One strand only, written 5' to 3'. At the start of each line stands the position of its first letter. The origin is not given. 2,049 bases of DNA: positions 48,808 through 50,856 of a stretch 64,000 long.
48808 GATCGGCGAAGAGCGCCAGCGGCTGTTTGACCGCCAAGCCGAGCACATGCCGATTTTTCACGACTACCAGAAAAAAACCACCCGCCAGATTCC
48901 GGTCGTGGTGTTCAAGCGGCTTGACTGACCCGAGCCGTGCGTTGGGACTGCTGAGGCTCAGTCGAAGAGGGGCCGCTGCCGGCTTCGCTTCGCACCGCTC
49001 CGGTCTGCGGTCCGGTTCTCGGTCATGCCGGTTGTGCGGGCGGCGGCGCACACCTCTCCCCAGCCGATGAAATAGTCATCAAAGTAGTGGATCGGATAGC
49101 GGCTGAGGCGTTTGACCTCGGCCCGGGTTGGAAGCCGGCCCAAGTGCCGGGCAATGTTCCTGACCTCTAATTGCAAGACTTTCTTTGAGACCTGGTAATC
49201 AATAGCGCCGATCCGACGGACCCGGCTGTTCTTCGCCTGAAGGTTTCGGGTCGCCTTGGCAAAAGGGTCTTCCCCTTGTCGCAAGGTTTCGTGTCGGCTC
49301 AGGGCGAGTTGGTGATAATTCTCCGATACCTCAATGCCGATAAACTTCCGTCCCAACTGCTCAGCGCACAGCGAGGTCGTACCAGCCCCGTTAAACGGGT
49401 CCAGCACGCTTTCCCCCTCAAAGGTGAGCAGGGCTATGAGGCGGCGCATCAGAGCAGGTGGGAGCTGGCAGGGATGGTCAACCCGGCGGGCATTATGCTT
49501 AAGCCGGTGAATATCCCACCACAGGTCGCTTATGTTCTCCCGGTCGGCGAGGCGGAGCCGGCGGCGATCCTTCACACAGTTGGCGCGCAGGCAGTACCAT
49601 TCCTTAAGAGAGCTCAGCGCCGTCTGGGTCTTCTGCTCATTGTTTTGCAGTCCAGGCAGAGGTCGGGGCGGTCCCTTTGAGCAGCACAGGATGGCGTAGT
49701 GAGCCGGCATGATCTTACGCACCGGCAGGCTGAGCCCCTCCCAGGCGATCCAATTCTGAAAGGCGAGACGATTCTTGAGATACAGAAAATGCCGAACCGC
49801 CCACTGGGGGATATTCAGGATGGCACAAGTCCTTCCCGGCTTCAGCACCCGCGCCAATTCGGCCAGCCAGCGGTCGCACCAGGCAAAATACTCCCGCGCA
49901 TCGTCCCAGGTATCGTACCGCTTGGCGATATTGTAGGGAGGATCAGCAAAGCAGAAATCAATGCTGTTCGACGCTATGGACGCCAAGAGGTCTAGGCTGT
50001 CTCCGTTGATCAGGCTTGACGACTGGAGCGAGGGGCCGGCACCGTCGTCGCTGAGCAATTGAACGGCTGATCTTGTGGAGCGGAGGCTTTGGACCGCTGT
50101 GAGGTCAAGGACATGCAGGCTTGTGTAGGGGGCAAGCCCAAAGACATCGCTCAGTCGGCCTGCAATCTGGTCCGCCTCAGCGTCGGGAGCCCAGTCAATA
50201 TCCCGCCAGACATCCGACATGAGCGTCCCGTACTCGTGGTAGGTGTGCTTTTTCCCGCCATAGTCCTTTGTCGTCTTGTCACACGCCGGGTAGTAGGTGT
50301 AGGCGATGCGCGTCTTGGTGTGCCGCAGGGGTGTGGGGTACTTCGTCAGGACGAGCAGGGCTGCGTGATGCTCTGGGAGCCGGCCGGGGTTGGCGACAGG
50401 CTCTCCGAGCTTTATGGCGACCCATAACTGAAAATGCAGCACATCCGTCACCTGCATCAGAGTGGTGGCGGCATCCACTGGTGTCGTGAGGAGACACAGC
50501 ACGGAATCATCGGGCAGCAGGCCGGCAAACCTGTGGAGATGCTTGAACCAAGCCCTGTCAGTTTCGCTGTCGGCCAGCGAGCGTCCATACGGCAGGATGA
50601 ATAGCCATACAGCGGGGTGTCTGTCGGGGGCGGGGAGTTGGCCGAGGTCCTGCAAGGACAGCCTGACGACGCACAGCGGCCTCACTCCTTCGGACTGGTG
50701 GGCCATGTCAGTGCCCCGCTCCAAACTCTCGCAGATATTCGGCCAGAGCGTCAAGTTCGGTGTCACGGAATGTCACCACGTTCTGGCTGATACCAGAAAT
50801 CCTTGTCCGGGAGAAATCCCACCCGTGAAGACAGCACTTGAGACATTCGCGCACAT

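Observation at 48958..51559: Lower-GC island: a 283-aa protein translationally coupled to a DNA methyltransferase carrying an unexplained ~235-aa N-terminal domain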

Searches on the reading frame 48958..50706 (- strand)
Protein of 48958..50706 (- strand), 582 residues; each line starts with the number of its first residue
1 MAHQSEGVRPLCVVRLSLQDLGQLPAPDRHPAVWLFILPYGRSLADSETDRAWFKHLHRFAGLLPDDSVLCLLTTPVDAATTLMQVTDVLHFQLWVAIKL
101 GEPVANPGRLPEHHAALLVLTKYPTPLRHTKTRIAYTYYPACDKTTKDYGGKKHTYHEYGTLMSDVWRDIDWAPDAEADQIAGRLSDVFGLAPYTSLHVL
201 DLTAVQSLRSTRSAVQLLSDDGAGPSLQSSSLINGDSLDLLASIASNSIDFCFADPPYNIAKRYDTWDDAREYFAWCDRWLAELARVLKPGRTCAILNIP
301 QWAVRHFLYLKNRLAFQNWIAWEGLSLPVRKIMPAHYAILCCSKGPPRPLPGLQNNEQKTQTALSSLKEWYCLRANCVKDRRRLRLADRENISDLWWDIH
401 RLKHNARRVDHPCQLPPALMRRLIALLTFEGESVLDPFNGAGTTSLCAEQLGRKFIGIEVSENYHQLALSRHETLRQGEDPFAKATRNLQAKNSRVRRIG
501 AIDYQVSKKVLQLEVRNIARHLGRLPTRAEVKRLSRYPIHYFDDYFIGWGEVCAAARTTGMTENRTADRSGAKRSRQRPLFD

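Call 3: search_protein_families(library=pfam, proteins=[window:48958-50706:-], max_evalue=0.01)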
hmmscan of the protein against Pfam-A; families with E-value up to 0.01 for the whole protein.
window:48958-50706:- (582 aa): 2 families
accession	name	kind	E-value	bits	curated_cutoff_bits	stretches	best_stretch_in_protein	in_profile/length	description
PF01555.25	N6_N4_Mtase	-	5.3e-42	144.7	26.7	1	249-468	1-219/221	DNA methylase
PF18780.6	HNH_repeat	-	1.3e-05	25.9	26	1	507-556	2-51/54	Homing endonuclease associated repeat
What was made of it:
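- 48958..50706 (-): 582-aa beta-class N6/N4 DNA methyltransferase, apparently intact. Pfam N6_N4_Mtase E=5.3e-42 at residues 249-468 (call 3).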

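Call 9: find_homologous_proteins(query=window:48958-50706:-)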
Query window:48958-50706:- (582 aa): 1686 proteins with E <= 0.001 among 8000 candidates; the best 120 are listed.
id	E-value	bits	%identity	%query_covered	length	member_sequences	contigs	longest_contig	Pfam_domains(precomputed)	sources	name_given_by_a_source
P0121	0.0e+0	1367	100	100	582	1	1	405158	PF18780.7,PF01555.25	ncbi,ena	-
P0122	0.0e+0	1180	87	100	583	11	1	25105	PF01555.25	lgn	-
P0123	1.6e-291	986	72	100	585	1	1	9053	PF01555.25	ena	-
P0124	9.2e-284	961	70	99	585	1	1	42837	PF01555.25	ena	-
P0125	2.4e-282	956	69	99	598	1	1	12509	PF01555.25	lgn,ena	-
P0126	1.8e-276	937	67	99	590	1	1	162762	PF18780.7,PF01555.25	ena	-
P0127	2.5e-274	930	67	99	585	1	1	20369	PF18780.7,PF01555.25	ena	-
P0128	8.1e-237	806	62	100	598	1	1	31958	PF18780.7,PF01555.25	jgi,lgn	jgi:site-specific DNA-methyltransferase (adenine-specific)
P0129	1.1e-234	799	61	100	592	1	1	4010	PF18780.7,PF01555.25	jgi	jgi:site-specific DNA-methyltransferase (adenine-specific)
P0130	1.2e-234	798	63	97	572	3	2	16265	PF18780.7,PF01555.25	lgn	-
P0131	4.0e-234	797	60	100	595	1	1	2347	PF18780.7,PF01555.25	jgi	-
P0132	2.5e-233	794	61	100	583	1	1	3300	PF18780.7,PF01555.25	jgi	jgi:site-specific DNA-methyltransferase (adenine-specific)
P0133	4.1e-233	793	60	100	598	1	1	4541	PF18780.7,PF01555.25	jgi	jgi:site-specific DNA-methyltransferase (adenine-specific)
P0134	1.7e-232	791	60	97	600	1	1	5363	PF01555.25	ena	-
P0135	1.6e-231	788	60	100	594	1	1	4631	PF18780.7,PF01555.25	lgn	-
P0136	2.3e-231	788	59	100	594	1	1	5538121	PF18780.7,PF01555.25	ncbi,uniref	ncbi:DNA methyltransferase [Fontivita pretiosa]|uniref:DNA methyltransferase n=1 Tax=Fontivita preti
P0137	3.0e-231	787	60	100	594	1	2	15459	PF18780.7,PF01555.25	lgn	-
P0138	1.4e-230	785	61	97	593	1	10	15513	PF18780.7,PF01555.25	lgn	-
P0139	2.1e-230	784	60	100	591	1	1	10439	PF01170.25,PF18780.7,PF01555.25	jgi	jgi:site-specific DNA-methyltransferase (adenine-specific)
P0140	8.2e-229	779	60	100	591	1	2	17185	PF18780.7,PF01555.25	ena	-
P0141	1.0e-228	779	59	97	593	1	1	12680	PF18780.7,PF01555.25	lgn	-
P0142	2.2e-228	778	59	100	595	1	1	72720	PF18780.7,PF01555.25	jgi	jgi:hypothetical protein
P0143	5.7e-228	776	59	100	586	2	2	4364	PF18780.7,PF01555.25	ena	-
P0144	6.0e-228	776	59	100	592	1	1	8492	PF18780.7,PF01555.25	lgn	-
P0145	2.0e-227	775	61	97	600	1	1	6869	PF18780.7,PF01555.25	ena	-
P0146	2.5e-227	774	61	97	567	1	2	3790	PF01555.25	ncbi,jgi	jgi:site-specific DNA-methyltransferase (adenine-specific)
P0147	3.2e-227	774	60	100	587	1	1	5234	PF01555.25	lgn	-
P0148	3.3e-227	774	60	100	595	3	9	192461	PF18780.7,PF01555.25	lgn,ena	-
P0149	3.4e-227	774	59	100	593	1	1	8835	PF18780.7,PF01555.25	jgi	jgi:DNA modification methylase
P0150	7.1e-227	773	59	100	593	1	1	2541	PF18780.7,PF01555.25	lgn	-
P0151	9.2e-227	772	59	100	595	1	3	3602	PF18780.7,PF01555.25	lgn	-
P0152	1.6e-226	772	60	97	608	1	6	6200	PF18780.7,PF01555.25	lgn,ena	-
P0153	1.7e-226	772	61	100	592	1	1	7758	PF18780.7,PF01555.25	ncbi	-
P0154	3.1e-226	771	61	98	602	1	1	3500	PF01555.25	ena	-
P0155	7.3e-225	766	59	97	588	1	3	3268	PF18780.7,PF01555.25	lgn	-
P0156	1.2e-224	765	59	98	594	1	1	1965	PF18780.7,PF01555.25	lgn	-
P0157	1.3e-224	765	59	100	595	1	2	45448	PF18780.7,PF01555.25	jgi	jgi:DNA modification methylase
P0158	1.4e-224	765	59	99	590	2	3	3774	PF18780.7,PF01555.25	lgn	-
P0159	1.8e-224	765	59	100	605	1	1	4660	PF18780.7,PF01555.25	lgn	-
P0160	1.8e-224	765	61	92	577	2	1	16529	PF18780.7,PF01555.25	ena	-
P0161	1.8e-224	765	59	97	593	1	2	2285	PF18780.7,PF01555.25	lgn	-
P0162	2.7e-224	764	61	94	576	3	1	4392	PF18780.7,PF01555.25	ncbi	ncbi:MAG: DNA methyltransferase [Tepidisphaeraceae bacterium]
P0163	3.6e-224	764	59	97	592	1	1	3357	PF18780.7,PF01555.25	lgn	-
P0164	9.8e-224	762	58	100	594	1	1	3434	PF18780.7,PF01555.25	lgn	-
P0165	1.6e-223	762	60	97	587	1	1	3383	PF18780.7,PF01555.25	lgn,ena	-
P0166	5.1e-223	760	58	100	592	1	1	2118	PF01555.25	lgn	-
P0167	6.2e-223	760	58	100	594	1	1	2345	PF18780.7,PF01555.25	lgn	-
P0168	8.6e-223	759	59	100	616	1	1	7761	PF18780.7,PF01555.25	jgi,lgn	jgi:site-specific DNA-methyltransferase (adenine-specific)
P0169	2.2e-222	758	58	97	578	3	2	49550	PF18780.7,PF01555.25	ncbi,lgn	-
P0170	4.8e-222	757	58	98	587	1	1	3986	PF18780.7,PF01555.25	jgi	jgi:site-specific DNA-methyltransferase (adenine-specific)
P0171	5.6e-221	753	57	100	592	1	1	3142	PF18780.7,PF01555.25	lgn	-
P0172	1.1e-220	752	57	98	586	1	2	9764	PF18780.7,PF01555.25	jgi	jgi:DNA modification methylase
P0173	1.3e-220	752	59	97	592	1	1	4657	PF18780.7,PF01555.25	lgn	-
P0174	2.2e-220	751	59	97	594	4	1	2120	PF18780.7,PF01555.25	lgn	-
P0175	4.9e-220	750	59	97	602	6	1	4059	PF18780.7,PF01555.25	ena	-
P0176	5.9e-220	750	58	100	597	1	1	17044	PF01555.25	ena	-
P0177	6.4e-220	750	57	100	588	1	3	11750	PF01555.25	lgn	-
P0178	7.4e-220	750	58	97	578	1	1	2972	PF18780.7,PF01555.25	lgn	-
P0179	9.5e-220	749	57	100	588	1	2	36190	PF01170.25,PF18780.7,PF01555.25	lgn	-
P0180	1.2e-219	749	59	97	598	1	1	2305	PF01555.25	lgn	-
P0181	2.1e-219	748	57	97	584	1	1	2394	PF01170.25,PF18780.7,PF01555.25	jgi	jgi:DNA modification methylase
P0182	2.5e-219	748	57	98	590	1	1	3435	PF18780.7,PF01555.25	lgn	-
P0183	2.5e-219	748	58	100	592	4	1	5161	PF18780.7,PF01555.25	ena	-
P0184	7.0e-219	746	56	98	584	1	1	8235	PF18780.7,PF01555.25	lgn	-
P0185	7.6e-219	746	57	100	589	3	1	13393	PF18780.7,PF01555.25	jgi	-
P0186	1.5e-218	745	57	97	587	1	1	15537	PF01555.25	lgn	-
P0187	1.6e-218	745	57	98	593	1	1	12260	PF18780.7,PF01555.25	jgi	jgi:site-specific DNA-methyltransferase (adenine-specific)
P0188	2.3e-218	745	57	100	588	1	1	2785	PF01555.25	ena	-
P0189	2.7e-218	744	57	97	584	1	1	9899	PF01170.25,PF18780.7,PF01555.25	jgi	jgi:DNA modification methylase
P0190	9.2e-218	743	59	98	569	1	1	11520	PF18780.7,PF01555.25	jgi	jgi:site-specific DNA-methyltransferase (adenine-specific)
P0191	1.7e-217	742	57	97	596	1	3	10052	PF01170.25,PF18780.7,PF01555.25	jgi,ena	-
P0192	3.5e-217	741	57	98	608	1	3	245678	PF18780.7,PF01555.25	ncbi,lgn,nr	ncbi:MAG: hypothetical protein FLDDKLPJ_00739 [Phycisphaerae bacterium]|nr:hypothetical protein [Phy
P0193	7.9e-217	740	59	97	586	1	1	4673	PF18780.7,PF01555.25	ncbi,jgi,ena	jgi:site-specific DNA-methyltransferase (adenine-specific)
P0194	1.2e-216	739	60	93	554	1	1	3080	PF18780.7,PF01555.25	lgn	-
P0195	2.7e-216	738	56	99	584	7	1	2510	PF01170.25,PF18780.7,PF01555.25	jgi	-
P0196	6.4e-216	737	59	98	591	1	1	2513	PF18780.7,PF01555.25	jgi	jgi:site-specific DNA-methyltransferase (adenine-specific)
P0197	1.4e-215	736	58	97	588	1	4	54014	PF01555.25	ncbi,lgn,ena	-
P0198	5.6e-215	734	57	97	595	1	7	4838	PF18780.7,PF01555.25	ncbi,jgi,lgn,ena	-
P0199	1.1e-214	733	59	97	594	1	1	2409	PF18780.7,PF01555.25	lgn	-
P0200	1.5e-214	732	56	97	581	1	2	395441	PF18780.7,PF01555.25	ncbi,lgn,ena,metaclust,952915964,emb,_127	metaclust:\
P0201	3.4e-214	731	57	99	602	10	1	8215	PF18780.7,PF01555.25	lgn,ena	-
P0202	3.4e-214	731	57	100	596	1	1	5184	PF18780.7,PF01555.25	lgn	-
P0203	6.3e-214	730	56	97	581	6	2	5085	PF01170.25,PF18780.7,PF01555.25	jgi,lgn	-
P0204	7.7e-214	730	58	97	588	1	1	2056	PF18780.7,PF01555.25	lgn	-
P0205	9.4e-214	729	59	97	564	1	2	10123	PF18780.7,PF01555.25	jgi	jgi:hypothetical protein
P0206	5.8e-213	727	56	100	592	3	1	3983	PF18780.7,PF01555.25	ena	-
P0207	2.8e-212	725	57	100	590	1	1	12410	PF01555.25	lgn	-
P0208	3.5e-212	724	58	99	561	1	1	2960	PF18780.7,PF01555.25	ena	-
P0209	5.0e-212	724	58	97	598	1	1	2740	PF18780.7,PF01555.25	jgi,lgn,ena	-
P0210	8.5e-212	723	59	92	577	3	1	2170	PF18780.7,PF01555.25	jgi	jgi:site-specific DNA-methyltransferase (adenine-specific)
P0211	1.5e-211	722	58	97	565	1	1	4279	PF18780.7,PF01555.25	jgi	jgi:site-specific DNA-methyltransferase (adenine-specific)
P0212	3.1e-211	721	59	97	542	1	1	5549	PF18780.7,PF01555.25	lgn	-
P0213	7.6e-211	720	57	100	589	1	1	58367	PF01555.25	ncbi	ncbi:MAG: site-specific DNA-methyltransferase [Planctomycetota bacterium]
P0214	1.5e-210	719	56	100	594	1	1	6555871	PF01555.25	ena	-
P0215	6.3e-210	717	56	100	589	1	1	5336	PF18780.7,PF01555.25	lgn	-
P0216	9.1e-210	716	54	98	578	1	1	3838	PF18780.7,PF01555.25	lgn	-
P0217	2.1e-209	715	58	95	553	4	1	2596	PF18780.7,PF01555.25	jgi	jgi:DNA modification methylase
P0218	2.1e-209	715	56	100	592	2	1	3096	PF18780.7,PF01555.25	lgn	-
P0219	9.6e-209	713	56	100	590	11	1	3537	PF18780.7,PF01555.25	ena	-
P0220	9.7e-209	713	56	100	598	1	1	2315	PF18780.7,PF01555.25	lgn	-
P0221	1.0e-208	713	57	97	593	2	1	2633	PF18780.7,PF01555.25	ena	-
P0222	1.4e-208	712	57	97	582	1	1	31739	PF18780.7,PF01555.25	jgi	jgi:site-specific DNA-methyltransferase (adenine-specific)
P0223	1.8e-208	712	55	97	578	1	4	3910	PF18780.7,PF01555.25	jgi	jgi:DNA modification methylase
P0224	3.3e-208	711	53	98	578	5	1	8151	PF18780.7,PF01555.25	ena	-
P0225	3.8e-208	711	57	97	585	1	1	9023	PF18780.7,PF01555.25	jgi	jgi:DNA modification methylase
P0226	7.1e-208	710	56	100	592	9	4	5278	PF18780.7,PF01555.25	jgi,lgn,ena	-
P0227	1.0e-207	710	55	100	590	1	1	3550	PF18780.7,PF01555.25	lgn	-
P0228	1.1e-207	709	56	100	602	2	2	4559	PF18780.7,PF01555.25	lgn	-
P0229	1.3e-207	709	55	98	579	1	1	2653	PF18780.7,PF01555.25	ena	-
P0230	1.8e-207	709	56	100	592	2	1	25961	PF01555.25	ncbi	-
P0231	2.4e-207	708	56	97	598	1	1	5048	PF18780.7,PF01555.25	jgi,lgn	jgi:DNA modification methylase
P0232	2.5e-207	708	56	99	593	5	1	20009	PF18780.7,PF01555.25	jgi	jgi:DNA modification methylase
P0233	2.6e-207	708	55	100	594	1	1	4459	PF18780.7,PF01555.25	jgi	jgi:DNA modification methylase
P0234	2.7e-207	708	57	97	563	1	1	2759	PF18780.7,PF01555.25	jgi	-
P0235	3.1e-207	708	56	97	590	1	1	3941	PF18780.7,PF01555.25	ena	-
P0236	4.0e-207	708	56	100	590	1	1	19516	PF18780.7,PF01555.25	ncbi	-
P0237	4.9e-207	707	54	98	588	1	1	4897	PF18780.7,PF01555.25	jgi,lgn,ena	-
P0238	8.3e-207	707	56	100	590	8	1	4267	PF18780.7,PF01555.25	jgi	jgi:DNA modification methylase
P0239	1.3e-206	706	56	100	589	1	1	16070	PF18780.7,PF01555.25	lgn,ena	-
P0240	1.4e-206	706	55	97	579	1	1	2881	PF18780.7,PF08241.19,PF01555.25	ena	-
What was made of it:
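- Checked: Most homologues carry the same precomputed hit (call 9).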

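Call 14: search_protein_families(library=ncbifam, proteins=[window:48958-50706:-], max_evalue=0.1)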
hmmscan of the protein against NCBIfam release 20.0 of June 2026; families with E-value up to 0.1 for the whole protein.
window:48958-50706:- (582 aa): 7 families
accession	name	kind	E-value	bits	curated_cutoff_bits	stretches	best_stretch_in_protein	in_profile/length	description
NF008572.0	PRK11524.1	equivalog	4.8e-33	114.5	292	2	229-323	14-111/294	adenine-specific DNA-methyltransferase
NF050803.1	DnaMtaseCcrMCaul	equivalog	5e-25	88.2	830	2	400-490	175-265/350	adenine-specific DNA-methyltransferase CcrM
NF010253.0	PRK13699.1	subfamily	2.2e-16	60.2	244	2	409-478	142-211/226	DNA methyltransferase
TIGR01177.1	TIGR01177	hypoth_equivalog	6.7e-06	25.6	316.55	1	403-462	154-214/330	TIGR01177 family methyltransferase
NF040721.1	Trm14_Arch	equivalog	0.0011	18.2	280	1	403-468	163-229/370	tRNA (guanine(6)-N2)-methyltransferase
NF040850.1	Trm14_Thcoccales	equivalog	0.0025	16.8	480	1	404-459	191-248/365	tRNA (guanine(6)-N2)-methyltransferase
TIGR00095.1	TIGR00095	equivalog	0.04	13.5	117.5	0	228-262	103-138/194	16S rRNA (guanine(966)-N(2))-methyltransferase RsmD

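Call 25: predict_structure(alignment_id=A3)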
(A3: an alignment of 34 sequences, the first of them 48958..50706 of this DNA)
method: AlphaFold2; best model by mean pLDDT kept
length: 582 residues; sequences in the alignment: 34
mean_pLDDT: 76.6   pTM: 0.75
mean pLDDT of the five models: 76.6, 75.9, 74.7, 74.4, 73.1
residues with pLDDT >= 90: 197; 70-90: 218; 50-70: 80; < 50: 87
segments of 3 or more residues with pLDDT < 50: 1-4, 133-135, 148-161, 260-268, 324-334, 405-407, 410-412, 487-501, 559-582
pLDDT, mean of each block of 10 residues (from residue 1): 53 95 90 95 84 93 94 93 91 87 82 90 78 53 53 40 65 91 89 92 91 70 77 92 94 77 48 86 95 89 88 89 47 62 91 79 77 77 83 66 53 70 91 90 91 93 89 91 57 36 69 80 78 89 71 53 32 31 32
secondary structure, 60 per line:
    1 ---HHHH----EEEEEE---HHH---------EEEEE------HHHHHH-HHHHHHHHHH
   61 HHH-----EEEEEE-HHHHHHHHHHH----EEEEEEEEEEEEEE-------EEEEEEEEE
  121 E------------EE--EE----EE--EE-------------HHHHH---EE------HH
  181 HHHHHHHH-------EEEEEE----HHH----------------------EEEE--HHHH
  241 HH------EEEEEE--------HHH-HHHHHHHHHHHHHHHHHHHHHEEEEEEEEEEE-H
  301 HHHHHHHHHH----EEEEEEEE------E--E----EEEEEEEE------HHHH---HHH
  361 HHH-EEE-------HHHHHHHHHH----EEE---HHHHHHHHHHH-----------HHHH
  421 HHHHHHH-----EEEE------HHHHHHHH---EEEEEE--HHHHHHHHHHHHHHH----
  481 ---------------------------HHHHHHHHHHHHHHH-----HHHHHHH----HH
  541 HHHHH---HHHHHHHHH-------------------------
elements in order: H4-7 E12-17 E33-37 H44-49 H51-63 E69-74 H76-86 E91-104 E112-121 H163-167 H179-188 E196-201 E231-234 H237-242 E249-254 H267-287 E288-298 H300-310 E315-322 E337-344 H351-354 H358-363 E365-367 H375-384 E389-391 H395-405 H417-427 E433-436 H443-450 E454-459 H462-476 H508-522 H528-534 H539-545 H549-557
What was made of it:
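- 49039..49188 (-): C-terminal four-helix module matching HNH_repeat (homing-endonuclease-associated repeat), probably DNA binding. Helices 508-557 in the model (call 25).
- On Pseudo-dimeric (active plus dead domain) methyltransferase, of the METTL3-METTL14 type: The full-length model has pTM 0.75 (call 25), but coordinates, PAE and DNA complexes could not be examined.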
